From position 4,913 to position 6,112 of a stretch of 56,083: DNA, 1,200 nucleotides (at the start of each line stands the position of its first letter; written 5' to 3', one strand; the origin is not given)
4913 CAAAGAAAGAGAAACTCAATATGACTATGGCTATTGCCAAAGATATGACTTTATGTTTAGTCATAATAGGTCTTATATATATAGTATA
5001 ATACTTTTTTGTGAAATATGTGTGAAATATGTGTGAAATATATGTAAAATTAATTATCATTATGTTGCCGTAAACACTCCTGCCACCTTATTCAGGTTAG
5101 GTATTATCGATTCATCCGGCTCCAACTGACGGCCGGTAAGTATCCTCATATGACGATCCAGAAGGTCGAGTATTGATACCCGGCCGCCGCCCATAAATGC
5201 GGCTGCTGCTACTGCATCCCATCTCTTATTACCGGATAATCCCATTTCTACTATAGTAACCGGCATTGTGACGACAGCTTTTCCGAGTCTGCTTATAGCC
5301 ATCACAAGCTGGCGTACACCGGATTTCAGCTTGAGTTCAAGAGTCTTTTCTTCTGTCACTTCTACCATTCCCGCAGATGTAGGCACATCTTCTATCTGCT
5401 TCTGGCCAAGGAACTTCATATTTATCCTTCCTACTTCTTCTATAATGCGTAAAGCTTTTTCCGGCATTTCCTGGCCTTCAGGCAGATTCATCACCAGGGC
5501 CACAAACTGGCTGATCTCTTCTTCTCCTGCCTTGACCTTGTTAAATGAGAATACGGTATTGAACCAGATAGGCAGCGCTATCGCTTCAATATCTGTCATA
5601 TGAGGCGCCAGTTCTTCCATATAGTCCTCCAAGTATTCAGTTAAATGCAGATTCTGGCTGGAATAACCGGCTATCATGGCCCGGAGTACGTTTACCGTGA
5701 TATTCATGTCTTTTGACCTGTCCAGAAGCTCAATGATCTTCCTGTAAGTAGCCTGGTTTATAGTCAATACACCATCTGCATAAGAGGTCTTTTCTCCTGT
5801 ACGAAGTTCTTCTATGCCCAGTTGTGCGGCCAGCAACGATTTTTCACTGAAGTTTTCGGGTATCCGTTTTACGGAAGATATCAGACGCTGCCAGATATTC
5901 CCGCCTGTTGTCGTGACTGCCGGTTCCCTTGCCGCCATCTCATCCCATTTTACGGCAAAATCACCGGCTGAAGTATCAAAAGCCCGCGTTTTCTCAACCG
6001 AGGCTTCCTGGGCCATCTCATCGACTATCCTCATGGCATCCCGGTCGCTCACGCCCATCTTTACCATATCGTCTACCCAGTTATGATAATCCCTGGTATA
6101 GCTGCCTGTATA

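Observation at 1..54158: Triplicated cassette: small 3-TM protein, hairpin-T8, then a giant ORF (three giant genes in tandem)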

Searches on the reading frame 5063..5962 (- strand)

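Call 74: search_protein_families(library=pfam, proteins=[window:5063-5962:-], max_evalue=1)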
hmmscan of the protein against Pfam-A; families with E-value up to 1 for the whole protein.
window:5063-5962:- (300 aa): 4 families
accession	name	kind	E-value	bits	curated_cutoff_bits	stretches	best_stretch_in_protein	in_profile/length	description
PF21453.2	NCAP_ISAV_hel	-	0.038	14.7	27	1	153-197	8-52/105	Infectious salmon anemia virus nucleoprotein, helical bundle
PF09338.16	Gly_reductase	-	0.044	12.7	22.2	1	46-90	6-50/426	Glycine/sarcosine/betaine reductase component B subunits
PF15176.11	LRR19-TM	-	0.15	12.6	27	1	126-153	34-61/115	Leucine-rich repeat family 19 TM domain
PF06812.17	ImpA_N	-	0.18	12.4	26.9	1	74-121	48-101/119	ImpA, N-terminal, type VI secretion system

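Call 80: search_protein_families(library=ncbifam, proteins=[window:5063-5962:-], max_evalue=0.1)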
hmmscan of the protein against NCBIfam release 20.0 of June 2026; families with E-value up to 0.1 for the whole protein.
window:5063-5962:- (300 aa): 0 families

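Call 81: search_protein_families(library=padloc, proteins=[window:5063-5962:-], max_evalue=0.1)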
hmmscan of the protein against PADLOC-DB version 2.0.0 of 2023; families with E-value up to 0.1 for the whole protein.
window:5063-5962:- (300 aa): 0 families
